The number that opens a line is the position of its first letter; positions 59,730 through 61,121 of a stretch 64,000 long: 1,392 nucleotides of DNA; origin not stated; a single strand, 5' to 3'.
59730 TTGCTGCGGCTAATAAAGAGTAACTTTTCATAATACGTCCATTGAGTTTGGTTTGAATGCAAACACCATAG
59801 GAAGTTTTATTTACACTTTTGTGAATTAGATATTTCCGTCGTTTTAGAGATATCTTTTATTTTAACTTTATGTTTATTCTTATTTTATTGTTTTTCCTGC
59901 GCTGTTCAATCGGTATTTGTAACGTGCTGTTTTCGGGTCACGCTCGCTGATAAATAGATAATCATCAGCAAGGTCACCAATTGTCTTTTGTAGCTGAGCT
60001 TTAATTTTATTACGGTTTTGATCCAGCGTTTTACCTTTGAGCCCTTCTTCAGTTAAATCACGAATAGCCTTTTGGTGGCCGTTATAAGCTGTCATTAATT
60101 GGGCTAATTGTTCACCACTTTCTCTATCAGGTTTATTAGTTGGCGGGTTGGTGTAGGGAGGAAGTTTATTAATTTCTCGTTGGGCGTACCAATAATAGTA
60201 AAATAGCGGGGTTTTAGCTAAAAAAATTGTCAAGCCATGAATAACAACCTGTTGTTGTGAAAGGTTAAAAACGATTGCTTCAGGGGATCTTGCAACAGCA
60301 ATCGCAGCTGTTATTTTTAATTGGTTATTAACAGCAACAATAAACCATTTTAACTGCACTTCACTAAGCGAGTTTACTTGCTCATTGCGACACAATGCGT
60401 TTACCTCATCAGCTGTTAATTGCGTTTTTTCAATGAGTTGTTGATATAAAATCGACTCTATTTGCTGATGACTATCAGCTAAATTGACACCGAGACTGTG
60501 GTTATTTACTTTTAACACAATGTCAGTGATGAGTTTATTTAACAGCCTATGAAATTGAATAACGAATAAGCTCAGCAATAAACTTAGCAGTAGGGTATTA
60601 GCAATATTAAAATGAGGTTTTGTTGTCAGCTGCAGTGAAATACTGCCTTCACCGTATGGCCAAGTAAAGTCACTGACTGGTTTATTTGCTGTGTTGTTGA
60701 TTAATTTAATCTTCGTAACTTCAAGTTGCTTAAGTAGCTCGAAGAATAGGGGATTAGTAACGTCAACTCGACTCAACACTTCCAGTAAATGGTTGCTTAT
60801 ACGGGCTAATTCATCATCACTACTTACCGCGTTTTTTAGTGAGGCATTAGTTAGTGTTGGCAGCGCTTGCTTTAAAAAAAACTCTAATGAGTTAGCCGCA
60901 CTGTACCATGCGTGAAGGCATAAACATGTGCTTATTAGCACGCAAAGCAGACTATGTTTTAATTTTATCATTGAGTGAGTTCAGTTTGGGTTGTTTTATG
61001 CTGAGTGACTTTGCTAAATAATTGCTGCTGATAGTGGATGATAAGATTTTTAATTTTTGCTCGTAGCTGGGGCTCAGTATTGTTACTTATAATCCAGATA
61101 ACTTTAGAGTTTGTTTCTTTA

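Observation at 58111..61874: Four-gene phosphate-scavenging and sensing module headed by a Pho box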

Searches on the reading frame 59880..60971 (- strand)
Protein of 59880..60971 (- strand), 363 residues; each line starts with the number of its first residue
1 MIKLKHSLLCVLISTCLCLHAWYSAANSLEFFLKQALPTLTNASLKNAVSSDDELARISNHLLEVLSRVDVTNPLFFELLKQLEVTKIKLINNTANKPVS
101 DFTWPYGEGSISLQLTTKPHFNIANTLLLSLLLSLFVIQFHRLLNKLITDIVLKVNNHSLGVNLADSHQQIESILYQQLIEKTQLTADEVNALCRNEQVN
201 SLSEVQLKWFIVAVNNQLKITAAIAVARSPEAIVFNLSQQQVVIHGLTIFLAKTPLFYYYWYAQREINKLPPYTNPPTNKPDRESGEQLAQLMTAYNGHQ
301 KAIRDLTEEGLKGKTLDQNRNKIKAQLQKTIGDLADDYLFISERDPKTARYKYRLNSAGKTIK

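Call 3: search_protein_families(library=pfam, proteins=[window:59880-60971:-], max_evalue=0.1)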
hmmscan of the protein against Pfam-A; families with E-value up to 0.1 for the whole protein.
window:59880-60971:- (363 aa): 1 family
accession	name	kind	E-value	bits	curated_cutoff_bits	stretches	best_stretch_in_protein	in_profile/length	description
PF21357.2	EIF3E_C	-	0.023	14.7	26.8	1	175-183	2-10/21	Eukaryotic translation initiation factor 3 subunit E, C-terminal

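Call 4: search_protein_families(library=ncbifam, proteins=[window:59880-60971:-], max_evalue=0.1)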
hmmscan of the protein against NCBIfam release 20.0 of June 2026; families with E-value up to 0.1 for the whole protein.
window:59880-60971:- (363 aa): 0 families

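Call 5: find_homologous_proteins(query=window:59880-60971:-)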
Query window:59880-60971:- (363 aa): 24 proteins with E <= 0.001 among 8000 candidates.
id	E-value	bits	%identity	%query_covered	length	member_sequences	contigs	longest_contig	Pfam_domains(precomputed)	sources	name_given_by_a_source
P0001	9.1e-234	793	99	100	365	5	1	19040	-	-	-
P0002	2.7e-175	601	76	100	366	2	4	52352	-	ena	-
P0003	1.3e-115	404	55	99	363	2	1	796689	-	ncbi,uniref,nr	ncbi:hypothetical protein NQT69_08355 [Pseudoalteromonas shioyasakiensis]|uniref:hypothetical protei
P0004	9.9e-107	375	52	99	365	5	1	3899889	-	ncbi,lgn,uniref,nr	ncbi:hypothetical protein [Pseudoalteromonas sp. KAN5]|uniref:hypothetical protein n=1 Tax=Pseudoalt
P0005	1.2e-71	260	41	98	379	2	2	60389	-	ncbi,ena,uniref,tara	ncbi:hypothetical protein [uncultured Gilvimarinus sp.]|uniref:hypothetical protein n=1 Tax=uncultur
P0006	8.4e-71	257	42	91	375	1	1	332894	-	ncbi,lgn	-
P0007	5.0e-67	245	39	95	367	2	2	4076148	-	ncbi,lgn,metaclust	metaclust:status=active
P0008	4.1e-61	225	39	89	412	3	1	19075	-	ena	-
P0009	6.6e-61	224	38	100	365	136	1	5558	-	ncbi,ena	-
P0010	2.4e-58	216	36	94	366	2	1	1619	-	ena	-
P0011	1.3e-55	207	35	96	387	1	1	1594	-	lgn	-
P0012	2.3e-54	203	34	93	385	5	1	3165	-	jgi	-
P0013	2.6e-54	203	48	52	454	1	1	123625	-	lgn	-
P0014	4.6e-54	202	34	98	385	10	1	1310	-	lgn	-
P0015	6.2e-54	202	35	91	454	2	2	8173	-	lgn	-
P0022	7.5e-31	126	42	48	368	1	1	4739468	-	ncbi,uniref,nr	ncbi:hypothetical protein RS130_19940 [Paraglaciecola aquimarina]|uniref:DUF4129 domain-containing p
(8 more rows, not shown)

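Call 7: find_encoding_contigs(protein=P0004, flank=6000, max_places=2)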
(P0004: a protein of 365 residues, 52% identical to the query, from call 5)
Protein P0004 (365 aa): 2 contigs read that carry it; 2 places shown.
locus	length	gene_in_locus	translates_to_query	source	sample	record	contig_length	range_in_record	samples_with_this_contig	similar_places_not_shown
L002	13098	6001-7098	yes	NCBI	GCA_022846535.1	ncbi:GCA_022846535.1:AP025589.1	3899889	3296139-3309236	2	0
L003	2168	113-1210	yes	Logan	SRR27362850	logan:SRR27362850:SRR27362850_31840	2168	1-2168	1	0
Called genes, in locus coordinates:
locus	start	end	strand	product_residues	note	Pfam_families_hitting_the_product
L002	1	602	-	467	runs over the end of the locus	-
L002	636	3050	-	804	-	PF13620:CarboxypepD_reg, PF13715:CarbopepD_reg_2, PF07715:Plug, PF00593:TonB_dep_Rec_b-barrel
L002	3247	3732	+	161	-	PF01475:FUR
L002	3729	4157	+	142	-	PF03203:MerC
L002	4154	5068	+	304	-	PF02649:GCHY-1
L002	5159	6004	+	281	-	-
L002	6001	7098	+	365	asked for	-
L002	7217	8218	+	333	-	PF01975:SurE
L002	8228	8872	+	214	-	-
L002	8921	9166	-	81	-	PF11730:DUF3297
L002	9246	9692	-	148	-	PF03544:TonB_C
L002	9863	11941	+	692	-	PF07715:Plug, PF00593:TonB_dep_Rec_b-barrel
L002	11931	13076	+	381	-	PF01757:Acyl_transf_3 (weak), PF07786:HGSNAT_cat, PF01757:Acyl_transf_3 (weak)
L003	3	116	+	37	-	?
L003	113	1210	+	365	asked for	-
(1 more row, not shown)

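Call 8: find_encoding_contigs(protein=P0007, flank=6000, max_places=2)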
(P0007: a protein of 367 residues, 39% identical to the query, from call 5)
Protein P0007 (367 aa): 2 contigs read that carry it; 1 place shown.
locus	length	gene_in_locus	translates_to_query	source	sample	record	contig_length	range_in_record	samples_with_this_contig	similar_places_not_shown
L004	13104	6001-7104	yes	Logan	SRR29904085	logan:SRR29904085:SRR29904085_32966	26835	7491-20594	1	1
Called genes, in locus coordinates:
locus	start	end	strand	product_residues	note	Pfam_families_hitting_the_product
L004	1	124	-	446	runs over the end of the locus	-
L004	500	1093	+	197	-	PF02586:SRAP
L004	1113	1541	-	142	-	PF03960:ArsC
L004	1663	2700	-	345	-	PF13483:Lactamase_B_3, PF12706:Lactamase_B_2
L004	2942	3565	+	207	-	PF00440:TetR_N, PF14246:TetR_C_7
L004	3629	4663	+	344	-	PF08240:ADH_N, PF00107:ADH_zinc_N, PF13602:ADH_zinc_N_2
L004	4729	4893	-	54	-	-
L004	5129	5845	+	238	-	-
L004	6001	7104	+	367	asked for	-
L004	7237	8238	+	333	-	PF01975:SurE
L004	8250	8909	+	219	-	-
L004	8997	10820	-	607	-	PF00331:Glyco_hydro_10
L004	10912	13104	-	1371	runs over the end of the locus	PF13472:Lipase_GDSL_2, PF23500:DUF7133, PF13646:HEAT_2, PF00034:Cytochrom_C, PF13442:Cytochrome_CBB3 (weak)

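Call 9: find_encoding_contigs(protein=P0022, flank=6000, max_places=2)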
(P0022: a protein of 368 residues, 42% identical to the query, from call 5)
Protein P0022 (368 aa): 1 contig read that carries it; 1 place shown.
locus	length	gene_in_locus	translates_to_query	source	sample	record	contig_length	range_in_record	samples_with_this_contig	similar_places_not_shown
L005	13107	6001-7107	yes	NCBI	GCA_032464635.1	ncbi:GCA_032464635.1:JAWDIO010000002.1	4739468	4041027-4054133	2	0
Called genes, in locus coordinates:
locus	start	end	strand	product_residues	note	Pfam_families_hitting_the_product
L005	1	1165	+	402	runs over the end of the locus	PF00149:Metallophos (weak)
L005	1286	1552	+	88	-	PF20068:Amphi-Trp (weak)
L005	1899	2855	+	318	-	PF13181:TPR_8 (faint), PF00515:TPR_1 (faint), PF07719:TPR_2 (faint), PF13374:TPR_10 (faint), PF21033:RMD1-3 (faint), PF13424:TPR_12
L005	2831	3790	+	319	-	PF00990:GGDEF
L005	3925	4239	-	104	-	PF05721:PhyH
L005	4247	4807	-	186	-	PF05721:PhyH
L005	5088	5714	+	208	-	-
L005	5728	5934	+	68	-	-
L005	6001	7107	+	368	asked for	-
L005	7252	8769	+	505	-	PF07715:Plug, PF00593:TonB_dep_Rec_b-barrel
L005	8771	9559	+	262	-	PF00593:TonB_dep_Rec_b-barrel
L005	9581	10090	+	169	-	PF16670:PI-PLC-C1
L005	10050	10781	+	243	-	PF16670:PI-PLC-C1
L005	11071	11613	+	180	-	PF07963:N_methyl (weak)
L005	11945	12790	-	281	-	PF01479:S4, PF00849:PseudoU_synth_2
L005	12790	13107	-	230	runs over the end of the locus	PF04079:SMC_ScpB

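Call 12: search_solved_structures(query=A1, max_evalue=10, show_alignments=3)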
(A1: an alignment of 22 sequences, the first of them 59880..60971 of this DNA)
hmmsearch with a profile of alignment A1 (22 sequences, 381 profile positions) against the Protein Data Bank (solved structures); distinct sequences matched with E-value up to 10: 3.
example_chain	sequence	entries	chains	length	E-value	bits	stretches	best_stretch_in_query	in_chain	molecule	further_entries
9vin_i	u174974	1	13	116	0.42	13.2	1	126-196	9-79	Receptor-interacting serine/threonine-protein kinase 1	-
9v9e_A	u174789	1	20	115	0.56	12.8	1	131-196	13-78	Receptor-interacting serine/threonine-protein kinase 1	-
6ac5_A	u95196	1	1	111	0.61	12.6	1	133-196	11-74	Receptor-interacting serine/threonine-protein kinase 1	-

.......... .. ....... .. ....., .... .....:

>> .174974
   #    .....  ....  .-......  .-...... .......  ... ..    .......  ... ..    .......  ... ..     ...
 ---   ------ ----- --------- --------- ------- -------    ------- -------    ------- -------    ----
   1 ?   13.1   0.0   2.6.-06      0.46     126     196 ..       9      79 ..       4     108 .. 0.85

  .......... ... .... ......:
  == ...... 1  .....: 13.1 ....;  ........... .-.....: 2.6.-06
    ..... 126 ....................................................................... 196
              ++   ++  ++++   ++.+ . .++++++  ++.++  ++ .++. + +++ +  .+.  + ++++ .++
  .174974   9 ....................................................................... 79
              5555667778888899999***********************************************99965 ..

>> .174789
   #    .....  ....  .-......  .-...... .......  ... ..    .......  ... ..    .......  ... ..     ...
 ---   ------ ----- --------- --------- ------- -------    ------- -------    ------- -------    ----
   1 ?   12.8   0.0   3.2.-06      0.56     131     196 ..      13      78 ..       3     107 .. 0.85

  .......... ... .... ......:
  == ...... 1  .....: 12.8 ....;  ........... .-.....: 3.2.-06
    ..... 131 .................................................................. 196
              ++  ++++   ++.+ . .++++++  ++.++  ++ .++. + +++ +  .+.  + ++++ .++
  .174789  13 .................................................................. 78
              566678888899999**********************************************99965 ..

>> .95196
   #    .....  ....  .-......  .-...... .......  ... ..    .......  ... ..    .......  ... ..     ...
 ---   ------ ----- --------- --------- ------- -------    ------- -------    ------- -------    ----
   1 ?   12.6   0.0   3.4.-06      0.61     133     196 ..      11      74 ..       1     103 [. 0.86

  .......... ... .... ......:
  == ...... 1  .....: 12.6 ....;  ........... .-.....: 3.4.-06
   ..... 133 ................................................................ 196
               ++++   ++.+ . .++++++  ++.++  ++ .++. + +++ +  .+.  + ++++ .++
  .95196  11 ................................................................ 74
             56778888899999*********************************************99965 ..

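Call 14: find_related_loci(query=A1, collection=genome_contigs, flank=8000)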
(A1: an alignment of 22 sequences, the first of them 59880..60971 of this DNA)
Query A1 (363 aa) in genome_contigs; peptide patterns used: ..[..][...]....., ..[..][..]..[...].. (x = any residue, [..] = any of these).
134 stretches matched a pattern; 101 encode a relative of the query (tblastn E <= 1e-3); the best 80 are kept; 80 distinct loci.
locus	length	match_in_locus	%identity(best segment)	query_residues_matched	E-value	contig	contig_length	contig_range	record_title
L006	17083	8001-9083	55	2-362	2e-119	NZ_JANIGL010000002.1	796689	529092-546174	Pseudoalteromonas shioyasakiensis strain MJCC1 NODE_2_length_796689_cov_738.772440, whole genome shotgun sequence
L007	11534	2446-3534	52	2-362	3e-114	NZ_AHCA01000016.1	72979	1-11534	Pseudoalteromonas haloplanktis ATCC 14393 Phal_ctg016, whole genome shotgun sequence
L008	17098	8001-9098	43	9-362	8e-70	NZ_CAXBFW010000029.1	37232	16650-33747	MAG: uncultured Gilvimarinus sp. isolate ERR2762141_concoct_130 ERZ3421844.1082, whole genome shotgun sequence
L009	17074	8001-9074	40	7-355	4e-68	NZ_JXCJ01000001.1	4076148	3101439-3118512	Gilvimarinus agarilyticus strain JEA5 scaffold1, whole genome shotgun sequence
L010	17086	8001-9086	37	1-363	3e-64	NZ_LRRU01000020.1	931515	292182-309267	Pseudoalteromonas gelatinilytica strain NH153 NH153_S20, whole genome shotgun sequence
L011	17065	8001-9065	35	15-362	3e-64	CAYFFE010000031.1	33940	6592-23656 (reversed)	MAG TPA_asm: uncultured Cellvibrionaceae bacterium isolate ERP003628_co2_167 genome assembly, contig: NODE_939_length_33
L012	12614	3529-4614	38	1-363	4e-63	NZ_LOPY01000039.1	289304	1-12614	Pseudoalteromonas sp. XI10 contig_44, whole genome shotgun sequence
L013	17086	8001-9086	37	1-363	3e-63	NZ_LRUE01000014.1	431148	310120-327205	Pseudoalteromonas shioyasakiensis strain JCM 18891 PASHI_S14, whole genome shotgun sequence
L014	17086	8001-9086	37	1-363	6e-63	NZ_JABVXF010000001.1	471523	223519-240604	Pseudoalteromonas sp. 0303 strain 303 NODE_1_length_471523_cov_27.9216, whole genome shotgun sequence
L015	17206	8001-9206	34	4-357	1e-53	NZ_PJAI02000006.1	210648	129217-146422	Colwellia echini strain A3 scaffold_6, whole genome shotgun sequence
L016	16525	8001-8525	49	181-355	4e-53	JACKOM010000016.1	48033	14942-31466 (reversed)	MAG: Oceanospirillaceae bacterium isolate HK-STAS-PROT-170 HK-STAS-PROT-170_16, whole genome shotgun sequence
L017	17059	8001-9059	34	24-356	8e-53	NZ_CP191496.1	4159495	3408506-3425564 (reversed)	Thalassolituus sp. LLYu03 chromosome, complete genome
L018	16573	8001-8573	47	165-362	1e-51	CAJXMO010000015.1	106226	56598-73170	MAG TPA_asm: uncultured Alteromonadaceae bacterium isolate SRR6201619_bin.13_MetaBAT_v2.12.1_MAG genome assembly, contig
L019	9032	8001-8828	37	76-355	2e-49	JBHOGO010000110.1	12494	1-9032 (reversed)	Bacterium sp. HQB-150 NODE_110_length_12494_cov_113.723846, whole genome shotgun sequence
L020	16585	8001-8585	44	154-355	4e-49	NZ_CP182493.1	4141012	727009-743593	Catenovulum sp. SX2 chromosome, complete genome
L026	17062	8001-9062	31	24-362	9e-42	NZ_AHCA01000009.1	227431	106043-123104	Pseudoalteromonas haloplanktis ATCC 14393 Phal_ctg009, whole genome shotgun sequence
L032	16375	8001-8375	50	231-355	3e-40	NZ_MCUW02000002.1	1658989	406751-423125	Vibrio sp. 10N.286.49.B1 10N.286.49.B1_N02_contig002, whole genome shotgun sequence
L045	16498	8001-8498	40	197-362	6e-38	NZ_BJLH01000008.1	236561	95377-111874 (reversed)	Vibrio comitans NBRC 102076 sequence08, whole genome shotgun sequence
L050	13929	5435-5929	41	193-355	1e-36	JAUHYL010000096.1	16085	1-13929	MAG: Gammaproteobacteria bacterium isolate 3_bin.63 NODE_4305_length_16085_cov_1.659920, whole genome shotgun sequence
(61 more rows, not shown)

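Call 24: search_protein_families(library=pfam, alignment_id=A2, max_evalue=0.00001)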
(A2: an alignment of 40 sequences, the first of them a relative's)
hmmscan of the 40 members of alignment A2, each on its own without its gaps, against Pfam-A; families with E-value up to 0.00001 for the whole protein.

A. member 1, L024:6810-9344:+ (845 aa): 3 families
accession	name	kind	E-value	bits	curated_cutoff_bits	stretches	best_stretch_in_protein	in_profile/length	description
PF00593.30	TonB_dep_Rec_b-barrel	-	1.9e-30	107.6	27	1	480-812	119-436/436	TonB dependent receptor-like, beta-barrel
PF14905.12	OMP_b-brl_3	-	2.3e-19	70.2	27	1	509-835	95-396/408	Outer membrane protein beta-barrel family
PF07715.20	Plug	-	2.4e-12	47.7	23.9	1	61-159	2-100/107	TonB-dependent Receptor Plug Domain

B. families by the number of members that match (of 40 scanned): 5 families
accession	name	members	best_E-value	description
PF07715.20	Plug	36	1.3e-14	TonB-dependent Receptor Plug Domain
PF00593.30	TonB_dep_Rec_b-barrel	35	1e-34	TonB dependent receptor-like, beta-barrel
PF14905.12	OMP_b-brl_3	33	7e-26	Outer membrane protein beta-barrel family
PF04389.22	Peptidase_M28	2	1.9e-20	Peptidase family M28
PF00245.25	Alk_phosphatase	1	6.7e-110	Alkaline phosphatase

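Call 25: search_protein_families(library=pfam, alignment_id=A3, max_evalue=0.00001)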
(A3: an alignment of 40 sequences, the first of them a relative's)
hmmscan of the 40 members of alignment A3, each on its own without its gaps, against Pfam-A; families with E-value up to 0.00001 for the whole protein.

A. member 1, L024:9392-10294:+ (301 aa): 2 families
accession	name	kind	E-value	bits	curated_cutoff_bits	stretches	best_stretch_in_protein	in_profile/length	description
PF13350.11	Y_phosphatase3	-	2.9e-70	237.4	22.2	1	46-301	1-240/240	Tyrosine phosphatase family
PF22785.1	Tc-R-P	-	4e-06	27.7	27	0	168-200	69-101/106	Polymorphic toxin system, DSP-PTPase phosphatase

B. families by the number of members that match (of 40 scanned): 9 families
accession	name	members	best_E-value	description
PF13350.11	Y_phosphatase3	26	2.7e-74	Tyrosine phosphatase family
PF22785.1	Tc-R-P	5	6.4e-07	Polymorphic toxin system, DSP-PTPase phosphatase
PF07045.17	DUF1330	3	1.5e-22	Domain of unknown function (DUF1330)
PF22784.1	PTP-SAK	3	7.5e-07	Swiss Army Knife protein, DSP-PTPase phosphatase domain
PF16670.11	PI-PLC-C1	2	6.7e-107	Phosphoinositide phospholipase C, Ca2+-dependent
PF00208.27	ELFV_dehydrog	1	1.5e-82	Glutamate/Leucine/Phenylalanine/Valine dehydrogenase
PF02812.23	ELFV_dehydrog_N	1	1.1e-51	Glu/Leu/Phe/Val dehydrogenase, dimerisation domain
PF00497.25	SBP_bac_3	1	1e-11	Bacterial extracellular solute-binding proteins, family 3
PF01975.23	SurE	1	5.1e-06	Survival protein SurE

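Call 26: predict_structure(alignment_id=A1)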
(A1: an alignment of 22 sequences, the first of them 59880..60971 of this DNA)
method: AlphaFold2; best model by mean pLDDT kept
length: 363 residues; sequences in the alignment: 22
mean_pLDDT: 87.6   pTM: 0.52
mean pLDDT of the five models: 87.6, 87.6, 87.4, 87.5, 87.2
residues with pLDDT >= 90: 239; 70-90: 91; 50-70: 17; < 50: 16
segments of 3 or more residues with pLDDT < 50: 156-171
pLDDT, mean of each block of 10 residues (from residue 1): 83 94 91 90 88 92 89 81 92 71 86 92 92 92 77 49 37 77 86 88 94 95 95 94 96 97 94 91 96 94 96 95 97 94 88 89 91
secondary structure, 60 per line:
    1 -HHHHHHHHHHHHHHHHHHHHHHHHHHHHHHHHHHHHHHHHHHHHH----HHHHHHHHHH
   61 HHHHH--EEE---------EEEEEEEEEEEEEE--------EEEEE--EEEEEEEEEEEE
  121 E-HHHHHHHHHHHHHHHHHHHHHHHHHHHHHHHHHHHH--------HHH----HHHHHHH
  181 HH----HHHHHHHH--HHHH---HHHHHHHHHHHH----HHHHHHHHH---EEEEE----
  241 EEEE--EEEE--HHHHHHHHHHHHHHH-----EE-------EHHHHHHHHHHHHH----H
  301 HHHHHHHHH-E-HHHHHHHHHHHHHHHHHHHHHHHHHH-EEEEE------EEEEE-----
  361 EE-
elements in order: H2-46 H51-65 E68-70 E80-93 E102-106 E109-121 H123-158 H174-182 H187-194 H197-200 H204-215 H220-228 E232-236 E241-244 E247-250 H253-267 H283-295 H300-309 H313-338 E340-344 E351-355

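Call 30: fold_search(model_id=the predicted structure, library=pdb)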
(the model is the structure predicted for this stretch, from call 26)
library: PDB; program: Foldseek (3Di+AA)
matches with E <= 10: 139; with E <= 0.001: 0
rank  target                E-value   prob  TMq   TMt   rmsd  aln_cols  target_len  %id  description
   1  4b09_A                2.9e-01  0.38  0.19  0.28   9.9       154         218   16  Structure of unphosphorylated BaeR dimer (released 2013-07-10)
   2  2hwv                  3.6e-01  0.72  0.19  0.54   5.9       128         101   12  Crystal structure of an essential response regulator DNA binding domain, VicRc in Enterococcus faecalis, a member of the (released 2007-01-23)
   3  1gxp_A                4.0e-01  0.72  0.19  0.52   5.3       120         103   12  PhoB effector domain in complex with pho box DNA. (released 2002-04-29)
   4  5x5l_A                5.9e-01  0.57  0.19  0.55   5.1       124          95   13  Crystal structure of response regulator AdeR DNA binding domain in complex with an intercistronic region (released 2017-08-30)
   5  2zxj_A                6.2e-01  0.57  0.18  0.52   5.8       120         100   11  Crystal structure of YycF DNA-binding domain from Staphylococcus aureus (released 2009-01-20)
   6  4kny_B                8.2e-01  0.14  0.15  0.22  13.4       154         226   14  Crystal structure of the response regulator KdpE complexed to DNA in an active-like conformation (released 2014-02-19)
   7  2d1v                  9.2e-01  0.33  0.17  0.47   7.3       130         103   12  Crystal structure of DNA-binding domain of Bacillus subtilis YycF (released 2006-09-12)
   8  3bm2_A                9.2e-01  0.04  0.09  0.16  14.3       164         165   10  Crystal structure of a minimal nitroreductase ydjA from Escherichia coli K12 with and without FMN cofactor (released 2008-01-01)
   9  5w8t_A                9.2e-01  0.02  0.08  0.09  19.4       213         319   11  Crystal structure of MERS-CoV papain-like protease in complex with the C-terminal domain of human ISG15 (released 2017-09-27)
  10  3fzq_A                9.7e-01  0.05  0.09  0.10  15.4       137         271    9  Crystal structure of putative haloacid dehalogenase-like hydrolase (YP_001086940.1) from Clostridium difficile 630 at  (released 2009-02-10)
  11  6s3q_A                9.7e-01  0.03  0.10  0.09  27.3       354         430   10  Structure of human excitatory amino acid transporter 3 (EAAT3) in complex with TFB-TBOA (released 2020-07-08)
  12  6cqg                  1.0e+00  0.51  0.19  0.56   5.5       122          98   13  YycF Effector Domain Structure without DNA bound (released 2019-06-19)
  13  5owv_C                1.1e+00  0.02  0.09  0.07  38.9       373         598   12  An oligomerised bacterial dynamin pair provides a mechanism for the long-range sensing and tethering of membranes (released 2018-09-05)
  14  5jif_A                1.1e+00  0.06  0.06  0.06  15.8        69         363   17  Crystal structure of mouse hepatitis virus strain DVIM Hemagglutinin-Esterase (released 2016-05-11)
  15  4ixa_B                1.2e+00  0.57  0.19  0.59   5.6       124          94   12  Structure of DNA-binding domain of the response regulator SaeR from Staphylococcus epidermidis (released 2014-01-29)
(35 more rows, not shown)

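Call 88: search_protein_families(library=pfam, proteins=[L010:4370-6856:-, L010:9190-10584:+, L026:9206-11488:+, L026:11512-12702:+, L026:12713-13897:+, L045:9990-11855:+, L045:11903-12586:+, L032:5826-7157:+, L050:6118-7503:+, L005:9560-10087:+], max_evalue=0.00001)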
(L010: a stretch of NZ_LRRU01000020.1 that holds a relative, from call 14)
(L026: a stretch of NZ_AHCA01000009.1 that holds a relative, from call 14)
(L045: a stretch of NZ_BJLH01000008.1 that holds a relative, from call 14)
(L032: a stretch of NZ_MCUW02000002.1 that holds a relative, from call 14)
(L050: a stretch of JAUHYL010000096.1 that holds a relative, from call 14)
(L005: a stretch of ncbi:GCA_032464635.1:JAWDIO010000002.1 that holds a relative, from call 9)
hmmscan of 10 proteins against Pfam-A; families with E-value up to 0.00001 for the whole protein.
L010:4370-6856:- (829 aa): 3 families
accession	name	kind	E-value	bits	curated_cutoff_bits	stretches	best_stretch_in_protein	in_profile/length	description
PF00593.30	TonB_dep_Rec_b-barrel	-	1e-28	101.9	27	1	362-796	36-436/436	TonB dependent receptor-like, beta-barrel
PF14905.12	OMP_b-brl_3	-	2.1e-18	67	27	1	480-779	85-360/408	Outer membrane protein beta-barrel family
PF07715.20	Plug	-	1.3e-10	42.2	23.9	1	54-141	2-89/107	TonB-dependent Receptor Plug Domain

L010:9190-10584:+ (465 aa): 1 family
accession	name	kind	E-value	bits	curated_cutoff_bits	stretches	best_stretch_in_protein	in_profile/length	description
PF04389.22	Peptidase_M28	-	1.9e-20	73.8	21.3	1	120-335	1-177/193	Peptidase family M28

L026:9206-11488:+ (761 aa): 2 families
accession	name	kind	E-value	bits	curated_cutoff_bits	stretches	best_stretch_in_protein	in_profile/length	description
PF00593.30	TonB_dep_Rec_b-barrel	-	4.8e-31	109.5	27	1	246-723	9-435/436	TonB dependent receptor-like, beta-barrel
PF07715.20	Plug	-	1.7e-13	51.4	23.9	1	59-163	4-106/107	TonB-dependent Receptor Plug Domain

L026:11512-12702:+ (397 aa): 1 family
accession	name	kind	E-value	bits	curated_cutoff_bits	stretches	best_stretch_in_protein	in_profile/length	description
PF16670.11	PI-PLC-C1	-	6.7e-107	357.8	29.9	1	28-391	1-329/329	Phosphoinositide phospholipase C, Ca2+-dependent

L026:12713-13897:+ (395 aa): 1 family
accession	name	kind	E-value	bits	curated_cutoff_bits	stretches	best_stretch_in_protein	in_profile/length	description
PF16670.11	PI-PLC-C1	-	5e-108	361.5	29.9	1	27-389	1-328/329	Phosphoinositide phospholipase C, Ca2+-dependent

L045:9990-11855:+ (622 aa): 1 family
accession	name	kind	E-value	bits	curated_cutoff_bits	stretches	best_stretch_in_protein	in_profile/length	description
PF00245.25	Alk_phosphatase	-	6.7e-110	368.4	24.4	1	146-611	1-422/423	Alkaline phosphatase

L045:11903-12586:+ (228 aa): 0 families

L032:5826-7157:+ (444 aa): 2 families
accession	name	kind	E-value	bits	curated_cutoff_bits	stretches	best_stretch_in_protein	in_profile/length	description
PF13006.12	Nterm_IS4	-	4.5e-27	94.6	25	1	25-116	2-95/95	Insertion element 4 transposase N-terminal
PF01609.27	DDE_Tnp_1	-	2.2e-24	86.8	23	1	136-355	6-200/200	Transposase DDE domain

L050:6118-7503:+ (462 aa): 1 family
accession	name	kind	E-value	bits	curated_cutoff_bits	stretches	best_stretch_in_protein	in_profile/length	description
PF01975.23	SurE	-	3.6e-34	118.7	22.1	1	216-410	1-181/189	Survival protein SurE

L005:9560-10087:+ (176 aa): 1 family
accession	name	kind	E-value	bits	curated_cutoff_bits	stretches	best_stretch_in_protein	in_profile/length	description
PF16670.11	PI-PLC-C1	-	2.2e-20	73.4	29.9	1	36-163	1-97/329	Phosphoinositide phospholipase C, Ca2+-dependent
